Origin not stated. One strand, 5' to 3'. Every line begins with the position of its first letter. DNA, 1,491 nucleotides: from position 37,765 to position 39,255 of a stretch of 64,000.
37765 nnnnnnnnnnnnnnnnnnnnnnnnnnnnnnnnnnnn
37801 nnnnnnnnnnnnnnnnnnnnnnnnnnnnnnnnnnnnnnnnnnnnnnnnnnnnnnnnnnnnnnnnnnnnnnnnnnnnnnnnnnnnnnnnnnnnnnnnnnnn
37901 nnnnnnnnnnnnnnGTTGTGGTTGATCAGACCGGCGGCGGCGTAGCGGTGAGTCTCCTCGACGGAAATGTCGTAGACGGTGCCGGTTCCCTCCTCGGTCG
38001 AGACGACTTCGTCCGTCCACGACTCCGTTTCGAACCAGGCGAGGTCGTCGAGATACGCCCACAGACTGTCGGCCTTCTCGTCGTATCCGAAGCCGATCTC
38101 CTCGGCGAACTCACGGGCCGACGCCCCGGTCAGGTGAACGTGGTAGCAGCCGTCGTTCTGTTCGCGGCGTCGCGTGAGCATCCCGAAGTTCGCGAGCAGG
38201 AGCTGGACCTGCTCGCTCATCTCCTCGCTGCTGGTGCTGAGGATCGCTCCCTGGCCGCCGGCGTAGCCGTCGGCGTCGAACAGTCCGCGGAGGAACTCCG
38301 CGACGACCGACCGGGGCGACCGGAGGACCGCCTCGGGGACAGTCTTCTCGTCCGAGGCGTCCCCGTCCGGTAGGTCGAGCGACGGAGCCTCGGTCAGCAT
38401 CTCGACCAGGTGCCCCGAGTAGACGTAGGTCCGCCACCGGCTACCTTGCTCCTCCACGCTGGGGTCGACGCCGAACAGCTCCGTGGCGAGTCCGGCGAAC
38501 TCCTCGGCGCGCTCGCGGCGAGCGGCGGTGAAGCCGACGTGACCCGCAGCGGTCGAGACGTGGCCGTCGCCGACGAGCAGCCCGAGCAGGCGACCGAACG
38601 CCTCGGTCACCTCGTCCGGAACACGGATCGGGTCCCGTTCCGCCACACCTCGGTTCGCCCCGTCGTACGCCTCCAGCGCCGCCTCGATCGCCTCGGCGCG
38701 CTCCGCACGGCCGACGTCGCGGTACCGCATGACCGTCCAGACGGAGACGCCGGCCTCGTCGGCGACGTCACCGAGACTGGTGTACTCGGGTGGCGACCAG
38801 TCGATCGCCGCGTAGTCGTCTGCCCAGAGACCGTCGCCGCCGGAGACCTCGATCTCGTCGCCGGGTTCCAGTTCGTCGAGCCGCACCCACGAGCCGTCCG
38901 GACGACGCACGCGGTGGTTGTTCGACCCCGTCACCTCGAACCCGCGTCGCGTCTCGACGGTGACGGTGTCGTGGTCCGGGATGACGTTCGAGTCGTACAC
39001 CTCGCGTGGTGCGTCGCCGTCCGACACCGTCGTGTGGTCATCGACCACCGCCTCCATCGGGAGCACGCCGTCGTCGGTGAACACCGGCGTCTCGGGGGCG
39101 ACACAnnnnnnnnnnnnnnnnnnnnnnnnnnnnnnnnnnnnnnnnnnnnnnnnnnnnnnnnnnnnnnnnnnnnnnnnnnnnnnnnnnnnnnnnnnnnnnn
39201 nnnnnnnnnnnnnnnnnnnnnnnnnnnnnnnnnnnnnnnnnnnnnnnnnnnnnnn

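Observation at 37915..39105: Full-length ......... intein inside a SpoVR-family (stress/sporulation-module) protein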

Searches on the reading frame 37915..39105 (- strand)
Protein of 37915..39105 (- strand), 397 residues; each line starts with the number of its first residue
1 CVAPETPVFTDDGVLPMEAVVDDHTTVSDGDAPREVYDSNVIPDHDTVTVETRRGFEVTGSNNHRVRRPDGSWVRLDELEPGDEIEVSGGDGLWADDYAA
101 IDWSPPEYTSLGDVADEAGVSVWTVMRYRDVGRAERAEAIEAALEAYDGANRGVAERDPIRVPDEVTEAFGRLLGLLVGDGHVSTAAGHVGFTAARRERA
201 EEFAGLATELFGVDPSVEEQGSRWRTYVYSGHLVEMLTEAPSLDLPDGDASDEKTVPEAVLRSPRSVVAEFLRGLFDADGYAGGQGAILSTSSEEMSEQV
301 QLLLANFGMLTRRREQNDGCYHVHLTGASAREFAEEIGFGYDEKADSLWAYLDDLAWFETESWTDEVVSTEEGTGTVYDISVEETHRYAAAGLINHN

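Call 4: search_protein_families(library=pfam, proteins=[window:37915-39105:-], max_evalue=0.01)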
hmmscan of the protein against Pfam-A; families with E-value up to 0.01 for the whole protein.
window:37915-39105:- (397 aa): 3 families
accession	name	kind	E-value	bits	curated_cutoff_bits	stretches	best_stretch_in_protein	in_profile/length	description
PF14528.11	LAGLIDADG_3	-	8e-24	84.1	22.5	2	267-338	2-82/82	LAGLIDADG-like domain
PF14890.11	Intein_splicing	-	5.2e-09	36.5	35.8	1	47-397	50-155/155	Intein splicing domain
PF00356.27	LacI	-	0.0031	17.7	27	1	111-128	2-19/46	Bacterial regulatory proteins, lacI family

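Call 5: search_protein_families(library=ncbifam, proteins=[window:37915-39105:-], max_evalue=0.01)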
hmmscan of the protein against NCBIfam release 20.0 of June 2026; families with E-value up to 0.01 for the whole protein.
window:37915-39105:- (397 aa): 14 families
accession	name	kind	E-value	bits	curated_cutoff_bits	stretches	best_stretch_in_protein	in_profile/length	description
NF005852.0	PRK07773.1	equivalog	4.4e-15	55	780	1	167-346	505-703/886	replicative DNA helicase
NF038098.1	GyrA_w_intein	exception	6e-15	54.2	1850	1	247-361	315-434/1232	intein-containing DNA gyrase subunit A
NF006207.0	PRK08332.1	equivalog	8.8e-15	53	2400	1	167-397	1002-1241/1684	vitamin B12-dependent ribonucleotide reductase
NF003157.0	PRK04132.1-2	equivalog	2.4e-14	52.2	1103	1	165-353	167-357/864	replication factor C small subunit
NF003159.0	PRK04132.1-4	equivalog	1.3e-11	43.3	999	1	170-346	180-339/852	replication factor C small subunit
NF011491.0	PRK14898.1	equivalog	8e-11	40.7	783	1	248-365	317-435/860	DNA-directed RNA polymerase subunit A''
NF011418.0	PRK14845.1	equivalog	3e-09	35.2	756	1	206-348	177-308/1049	translation initiation factor IF-2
NF011287.0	PRK14698.1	equivalog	3.8e-09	35.1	1238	1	158-329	381-552/1017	V-type ATP synthase subunit A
NF045703.1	rSAM_Tes_intein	exception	6.6e-08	30.8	1700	1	165-389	366-601/1040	tetraether lipid synthase Tes, intein-containing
NF003158.0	PRK04132.1-3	equivalog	2e-06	25.2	1750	1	154-281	921-1056/1437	replication factor C small subunit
NF038162.1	RtcB_rel_intein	exception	2.2e-05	22.6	1150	1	31-281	134-367/961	intein-containing RtcB family protein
NF011303.0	PRK14715.1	equivalog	0.00043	17.5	1585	1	169-315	1119-1264/1627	DNA-directed DNA polymerase II large subunit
TIGR01445.1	intein_Nterm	domain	0.00046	21.1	24.5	1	1-67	1-82/83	intein N-terminal splicing region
TIGR01443.1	intein_Cterm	domain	0.0053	17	15.6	1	377-397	2-23/24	intein C-terminal splicing region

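Call 6: search_solved_structures(query=window:37915-39105:-, max_evalue=0.01, show_alignments=2)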
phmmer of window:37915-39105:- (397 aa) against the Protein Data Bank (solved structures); distinct sequences matched with E-value up to 0.01: 6.
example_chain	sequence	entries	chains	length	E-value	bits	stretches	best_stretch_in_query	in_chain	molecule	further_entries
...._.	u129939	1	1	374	2.2e-09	40.2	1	159-359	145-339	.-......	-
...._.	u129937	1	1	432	8.9e-09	38.2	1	159-335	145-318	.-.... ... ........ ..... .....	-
2cw7_A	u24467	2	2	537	1.9e-06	30.6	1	247-326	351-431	Endonuclease PI-PkoII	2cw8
1dq3_A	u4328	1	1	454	0.0054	19.2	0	254-340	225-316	ENDONUCLEASE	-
7qst_A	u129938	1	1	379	0.0063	18.9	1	159-311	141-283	V-type ATP synthase subunit A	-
4o1r_A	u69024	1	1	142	0.0083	18.5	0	48-105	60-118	Replicative DNA helicase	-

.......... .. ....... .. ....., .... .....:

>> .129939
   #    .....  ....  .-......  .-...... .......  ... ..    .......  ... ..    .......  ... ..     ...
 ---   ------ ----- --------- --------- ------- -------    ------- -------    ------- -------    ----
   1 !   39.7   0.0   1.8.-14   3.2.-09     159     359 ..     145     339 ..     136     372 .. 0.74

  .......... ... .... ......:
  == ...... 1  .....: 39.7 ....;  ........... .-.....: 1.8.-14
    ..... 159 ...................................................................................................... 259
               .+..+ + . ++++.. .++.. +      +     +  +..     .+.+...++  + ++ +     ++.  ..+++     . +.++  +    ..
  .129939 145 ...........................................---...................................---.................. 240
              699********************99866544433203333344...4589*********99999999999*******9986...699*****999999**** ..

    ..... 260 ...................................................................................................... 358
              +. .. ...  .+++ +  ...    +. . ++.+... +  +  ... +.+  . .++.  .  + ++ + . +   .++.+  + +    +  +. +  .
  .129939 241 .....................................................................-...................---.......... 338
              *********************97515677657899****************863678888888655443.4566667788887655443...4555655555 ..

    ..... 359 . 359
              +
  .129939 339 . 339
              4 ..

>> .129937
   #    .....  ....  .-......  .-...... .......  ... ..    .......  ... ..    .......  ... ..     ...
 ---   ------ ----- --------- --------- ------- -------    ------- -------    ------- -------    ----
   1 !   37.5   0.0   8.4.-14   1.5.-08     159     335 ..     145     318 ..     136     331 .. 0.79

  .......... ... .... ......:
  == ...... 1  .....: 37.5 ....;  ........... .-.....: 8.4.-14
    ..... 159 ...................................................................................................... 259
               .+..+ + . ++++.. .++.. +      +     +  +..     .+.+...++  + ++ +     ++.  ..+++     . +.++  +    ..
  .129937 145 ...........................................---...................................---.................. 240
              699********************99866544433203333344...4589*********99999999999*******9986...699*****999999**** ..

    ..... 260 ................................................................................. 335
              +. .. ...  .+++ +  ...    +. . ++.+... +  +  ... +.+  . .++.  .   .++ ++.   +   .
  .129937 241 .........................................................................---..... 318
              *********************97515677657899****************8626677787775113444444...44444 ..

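Call 38: search_protein_representatives(protein=window:37915-39105:-)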
Query: 397 residues. Proteins with E-value up to 0.001 (for the whole library): 5126; up to 1e-10: 1444; up to 1e-30: 80. The best 150 are listed.
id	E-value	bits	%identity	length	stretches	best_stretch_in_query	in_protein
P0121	7.2e-181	618.1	74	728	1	17-397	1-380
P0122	2.1e-180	616.5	68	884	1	1-397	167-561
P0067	1.3e-161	554.6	66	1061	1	1-397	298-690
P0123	7.6e-142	489.6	70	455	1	83-397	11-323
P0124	2.4e-99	349.6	45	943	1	1-397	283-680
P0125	8.7e-97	341.2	44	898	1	1-397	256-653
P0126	1.9e-89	317.0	48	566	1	1-397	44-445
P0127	2.6e-89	316.6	45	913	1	2-397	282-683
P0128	6.1e-89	315.4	51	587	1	50-397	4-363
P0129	2.7e-88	313.2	43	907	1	1-397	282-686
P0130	1.8e-84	300.7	35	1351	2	1-397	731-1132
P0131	3.7e-80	286.4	41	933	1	1-397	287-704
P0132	3.7e-76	273.3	43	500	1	6-341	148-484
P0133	5.1e-74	266.2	42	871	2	159-397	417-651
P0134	5.7e-73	262.8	38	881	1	1-397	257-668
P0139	6.5e-64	233.0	31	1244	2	1-397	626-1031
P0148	2.6e-53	198.0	36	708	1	1-397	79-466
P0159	1.8e-44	169.0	35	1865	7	159-397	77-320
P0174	6.1e-37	144.2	36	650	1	50-397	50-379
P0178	3.9e-36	141.5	31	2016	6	1-395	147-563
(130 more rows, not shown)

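Call 41: search_protein_families(library=pfam, proteins=[P0124, P0130, P0139, P0148, P0178, P0159, P0174], max_evalue=0.00001)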
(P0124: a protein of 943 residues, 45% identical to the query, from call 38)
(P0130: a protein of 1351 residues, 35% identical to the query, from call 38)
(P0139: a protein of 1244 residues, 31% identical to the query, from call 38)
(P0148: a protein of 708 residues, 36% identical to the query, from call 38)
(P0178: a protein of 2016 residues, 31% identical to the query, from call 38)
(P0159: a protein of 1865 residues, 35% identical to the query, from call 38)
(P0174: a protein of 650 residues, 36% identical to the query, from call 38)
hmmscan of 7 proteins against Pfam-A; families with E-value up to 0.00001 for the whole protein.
P0124 (943 aa): 4 families
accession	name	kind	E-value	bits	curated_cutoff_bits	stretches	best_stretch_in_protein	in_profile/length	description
PF04293.20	SpoVR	-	4e-103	345.7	27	2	6-288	3-274/407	SpoVR like protein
PF14528.11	LAGLIDADG_3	-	3.1e-19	69.5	22.5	1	550-621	2-82/82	LAGLIDADG-like domain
PF14890.11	Intein_splicing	-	1.5e-10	41.6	35.8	1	298-680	11-155/155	Intein splicing domain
PF24755.2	SpoVR_C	-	1.1e-09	38.6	27.6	1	825-876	1-53/55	SpoVR-like C-terminal domain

P0130 (1351 aa): 4 families
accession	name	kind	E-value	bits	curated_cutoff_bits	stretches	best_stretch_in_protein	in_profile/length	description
PF04293.20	SpoVR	-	8.2e-92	308.5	27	3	536-741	81-279/407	SpoVR like protein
PF14528.11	LAGLIDADG_3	-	6.1e-36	123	22.5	2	332-407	1-82/82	LAGLIDADG-like domain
PF14890.11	Intein_splicing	-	3.1e-21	76.2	35.8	2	762-1132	32-155/155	Intein splicing domain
PF24755.2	SpoVR_C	-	2.7e-06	27.8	27.6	1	1279-1331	1-54/55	SpoVR-like C-terminal domain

P0139 (1244 aa): 6 families
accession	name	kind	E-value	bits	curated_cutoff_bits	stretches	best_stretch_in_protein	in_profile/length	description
PF04293.20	SpoVR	-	2.1e-86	290.7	27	3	470-649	105-290/407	SpoVR like protein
PF14528.11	LAGLIDADG_3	-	1.1e-35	122.2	22.5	2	341-412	4-79/82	LAGLIDADG-like domain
PF14890.11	Intein_splicing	-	3.3e-24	85.9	35.8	2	667-1031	42-155/155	Intein splicing domain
PF14527.11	LAGLIDADG_WhiA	-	7.1e-09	36.1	23.2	0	342-393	3-57/93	WhiA LAGLIDADG-like domain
PF05204.19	Hom_end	-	5.8e-08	33.3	21.1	0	344-416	18-99/110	Homing endonuclease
PF13403.11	Hint_2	-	3.3e-07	31.2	28.4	1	105-180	2-91/147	Hint domain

P0148 (708 aa): 4 families
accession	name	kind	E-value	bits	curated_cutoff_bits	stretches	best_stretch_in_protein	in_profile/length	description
PF04293.20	SpoVR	-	4.8e-62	210.4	27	2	467-611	269-405/407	SpoVR like protein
PF14528.11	LAGLIDADG_3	-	2.4e-10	41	22.5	1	331-400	2-80/82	LAGLIDADG-like domain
PF14890.11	Intein_splicing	-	6.8e-09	36.1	35.8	1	94-466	11-155/155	Intein splicing domain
PF24755.2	SpoVR_C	-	1.3e-07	31.9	27.6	1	614-664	1-52/55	SpoVR-like C-terminal domain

P0178 (2016 aa): 7 families
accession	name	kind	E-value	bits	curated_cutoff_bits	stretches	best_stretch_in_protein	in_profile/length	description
PF02867.20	Ribonuc_red_lgC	-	1.7e-106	357.4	23.9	2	564-1317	1-406/523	Ribonucleotide reductase, barrel domain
PF14528.11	LAGLIDADG_3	-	2.7e-45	153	22.5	3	979-1074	2-82/82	LAGLIDADG-like domain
PF14890.11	Intein_splicing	-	1.4e-39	135.8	35.8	3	786-1135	10-155/155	Intein splicing domain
PF12637.14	TSCPD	-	4.2e-14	53.1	22.8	1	1857-1951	13-87/88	TSCPD domain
PF13403.11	Hint_2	-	4.3e-09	37.3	28.4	0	147-251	2-111/147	Hint domain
PF00317.26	Ribonuc_red_lgN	-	8.1e-09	35.9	28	1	83-140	22-76/77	Ribonucleotide reductase, all-alpha domain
PF14527.11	LAGLIDADG_WhiA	-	5.2e-06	26.9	23.2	0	981-1035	2-56/93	WhiA LAGLIDADG-like domain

P0159 (1865 aa): 3 families
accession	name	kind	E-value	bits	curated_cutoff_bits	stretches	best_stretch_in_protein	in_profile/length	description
PF02867.20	Ribonuc_red_lgC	-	3.5e-98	329.9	23.9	2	319-895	26-391/523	Ribonucleotide reductase, barrel domain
PF14528.11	LAGLIDADG_3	-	6.2e-36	123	22.5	2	180-257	2-82/82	LAGLIDADG-like domain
PF14890.11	Intein_splicing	-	6.7e-32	110.9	35.8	1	911-1330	12-155/155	Intein splicing domain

P0174 (650 aa): 4 families
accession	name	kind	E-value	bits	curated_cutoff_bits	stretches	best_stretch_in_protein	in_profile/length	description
PF04293.20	SpoVR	-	5.8e-37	127.8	27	1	342-525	236-406/407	SpoVR like protein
PF24755.2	SpoVR_C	-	6.9e-09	36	27.6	1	527-578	1-53/55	SpoVR-like C-terminal domain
PF14890.11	Intein_splicing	-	4.7e-08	33.4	35.8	1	53-379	56-155/155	Intein splicing domain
PF14528.11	LAGLIDADG_3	-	8e-06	26.5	22.5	0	152-200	4-53/82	LAGLIDADG-like domain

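Call 47: predict_structure(alignment_id=A2)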
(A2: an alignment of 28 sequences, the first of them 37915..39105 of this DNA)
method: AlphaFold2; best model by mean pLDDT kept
length: 397 residues; sequences in the alignment: 28
mean_pLDDT: 87.8   pTM: 0.87
mean pLDDT of the five models: 87.8, 87.0, 80.6, 76.2, 67.2
residues with pLDDT >= 90: 233; 70-90: 132; 50-70: 21; < 50: 11
segments of 3 or more residues with pLDDT < 50: 150-157, 395-397
pLDDT, mean of each block of 10 residues (from residue 1): 91 91 85 87 94 90 88 91 86 92 75 81 83 83 68 53 95 97 90 96 98 94 94 91 87 92 98 97 92 95 93 92 93 95 95 72 79 93 76 56
secondary structure, 60 per line:
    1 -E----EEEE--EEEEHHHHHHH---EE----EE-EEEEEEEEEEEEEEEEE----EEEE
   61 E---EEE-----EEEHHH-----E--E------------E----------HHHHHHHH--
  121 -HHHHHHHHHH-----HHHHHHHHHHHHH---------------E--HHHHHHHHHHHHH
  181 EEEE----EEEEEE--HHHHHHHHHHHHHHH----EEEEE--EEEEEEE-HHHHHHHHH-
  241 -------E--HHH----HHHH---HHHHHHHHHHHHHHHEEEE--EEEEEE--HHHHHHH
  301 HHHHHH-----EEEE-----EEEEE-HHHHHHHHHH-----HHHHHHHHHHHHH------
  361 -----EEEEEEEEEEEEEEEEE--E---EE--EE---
elements in order: E7-10 E13-16 H17-23 E36-52 E57-61 E65-67 E73-75 H111-118 H122-131 H137-149 H168-180 E181-184 E189-194 H197-211 E216-220 E223-229 H231-239 H258-261 H265-279 E280-283 E286-291 H294-306 E312-315 E321-325 H327-336 H342-354 E366-382

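Call 50: fold_search(model_id=the predicted structure, library=pdb)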
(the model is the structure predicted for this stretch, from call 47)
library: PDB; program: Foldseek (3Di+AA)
matches with E <= 10: 624; with E <= 0.001: 87
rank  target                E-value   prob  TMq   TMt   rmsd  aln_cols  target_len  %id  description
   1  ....                  4.6e-23  1.00  0.66  0.61   8.2       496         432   18  Crystal structure of homing endonuclease-associated TliVMA intein (C1A) (released 2022-03-30)
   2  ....                  8.8e-23  1.00  0.66  0.71   5.5       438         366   18  Crystal structure of homing endonuclease-associated TliVMA intein (C1A, d333-339) (released 2022-03-30)
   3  7qst                  1.6e-18  1.00  0.62  0.67   7.4       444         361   16  Crystal structure of homing endonuclease-associated PhoVMA intein (C1A) (released 2022-03-30)
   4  2cw7                  8.6e-18  1.00  0.58  0.45  13.2       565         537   17  Crystal structure of intein homing endonuclease II (released 2006-04-18)
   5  1dq3                  6.6e-15  1.00  0.56  0.50   9.7       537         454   14  CRYSTAL STRUCTURE OF AN ARCHAEAL INTEIN-ENCODED HOMING ENDONUCLEASE PI-PFUI (released 2000-07-05)
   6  1vde_A                2.9e-13  1.00  0.48  0.45  27.0       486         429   16  PI-SCEI, A HOMING ENDONUCLEASE WITH PROTEIN SPLICING ACTIVITY (released 1998-04-08)
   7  1ef0_A                5.2e-13  1.00  0.49  0.46  27.2       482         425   16  CRYSTAL STRUCTURE OF PI-SCEI MINIPRECURSOR (released 2000-06-07)
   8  1vde_B                1.2e-12  1.00  0.49  0.46  27.1       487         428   16  PI-SCEI, A HOMING ENDONUCLEASE WITH PROTEIN SPLICING ACTIVITY (released 1998-04-08)
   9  1jva_B                8.6e-12  1.00  0.51  0.47  27.1       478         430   15  CRYSTAL STRUCTURE OF THE VMA1-DERIVED ENDONUCLEASE BEARING THE N AND C EXTEIN PROPEPTIDES (released 2002-08-29)
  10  1um2_B                2.2e-11  1.00  0.50  0.48  27.8       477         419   15  Crystal Structure of the Vma1-Derived Endonuclease with the Ligated Extein Segment (released 2004-09-22)
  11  1lws_A                2.3e-11  1.00  0.47  0.44  27.8       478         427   16  Crystal structure of the intein homing endonuclease PI-SceI bound to its recognition sequence (released 2002-09-27)
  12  1um2_A                3.1e-11  1.00  0.52  0.50  26.9       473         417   15  Crystal Structure of the Vma1-Derived Endonuclease with the Ligated Extein Segment (released 2004-09-22)
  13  1jva_A                3.7e-11  1.00  0.47  0.45  13.6       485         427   15  CRYSTAL STRUCTURE OF THE VMA1-DERIVED ENDONUCLEASE BEARING THE N AND C EXTEIN PROPEPTIDES (released 2002-08-29)
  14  1lwt_A                4.4e-11  1.00  0.47  0.43  28.1       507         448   16  Crystal structure of the intein homing endonuclease PI-SceI bound to its substrate DNA (Ca2+ free) (released 2002-09-27)
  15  1ef0_B                1.1e-09  1.00  0.48  0.49  26.2       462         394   16  CRYSTAL STRUCTURE OF PI-SCEI MINIPRECURSOR (released 2000-06-07)
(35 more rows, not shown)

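Call 61: find_related_loci(query=window:37915-39105:-, collection=viral_contigs, flank=3000)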
Query window:37915-39105:- (397 aa) in viral_contigs; peptide patterns used: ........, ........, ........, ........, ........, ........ (x = any residue, [..] = any of these).
5 stretches matched a pattern, but none encodes a relative of the query by tblastn (E <= 1e-3).

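Call 62: find_related_loci(query=A2, collection=viral_contigs, flank=3000)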
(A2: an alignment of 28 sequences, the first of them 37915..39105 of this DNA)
Query A2 (397 aa) in viral_contigs; peptide patterns used: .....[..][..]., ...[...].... (x = any residue, [..] = any of these).
92 stretches matched a pattern; 28 encode a relative of the query (tblastn E <= 1e-3); 28 distinct loci.
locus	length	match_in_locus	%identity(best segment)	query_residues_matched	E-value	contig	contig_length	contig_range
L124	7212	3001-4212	39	1-397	6e-95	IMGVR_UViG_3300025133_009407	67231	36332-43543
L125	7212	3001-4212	35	1-397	6e-86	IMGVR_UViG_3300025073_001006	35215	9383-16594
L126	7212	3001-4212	35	1-397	6e-86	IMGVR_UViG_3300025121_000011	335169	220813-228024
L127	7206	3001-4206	34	1-397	1e-77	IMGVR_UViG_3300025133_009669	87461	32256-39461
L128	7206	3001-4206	34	1-397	2e-77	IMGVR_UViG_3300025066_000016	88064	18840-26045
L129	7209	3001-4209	40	1-397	1e-86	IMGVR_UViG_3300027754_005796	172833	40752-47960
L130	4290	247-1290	23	1-367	2e-18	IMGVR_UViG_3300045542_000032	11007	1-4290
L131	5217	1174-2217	22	1-367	4e-16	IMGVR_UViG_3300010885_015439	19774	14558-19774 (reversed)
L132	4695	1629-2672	22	1-367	8e-16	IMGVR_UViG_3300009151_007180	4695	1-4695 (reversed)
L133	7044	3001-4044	21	1-367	3e-14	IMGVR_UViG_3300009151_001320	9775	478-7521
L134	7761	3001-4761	21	1-348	4e-14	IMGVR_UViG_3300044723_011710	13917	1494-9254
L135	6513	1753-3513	21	1-348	4e-14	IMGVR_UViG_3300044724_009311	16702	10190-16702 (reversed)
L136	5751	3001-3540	24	173-353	3e-11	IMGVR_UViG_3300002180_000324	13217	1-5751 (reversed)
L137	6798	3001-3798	27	173-397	2e-10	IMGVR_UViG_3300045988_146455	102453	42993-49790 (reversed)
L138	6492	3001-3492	28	173-339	2e-9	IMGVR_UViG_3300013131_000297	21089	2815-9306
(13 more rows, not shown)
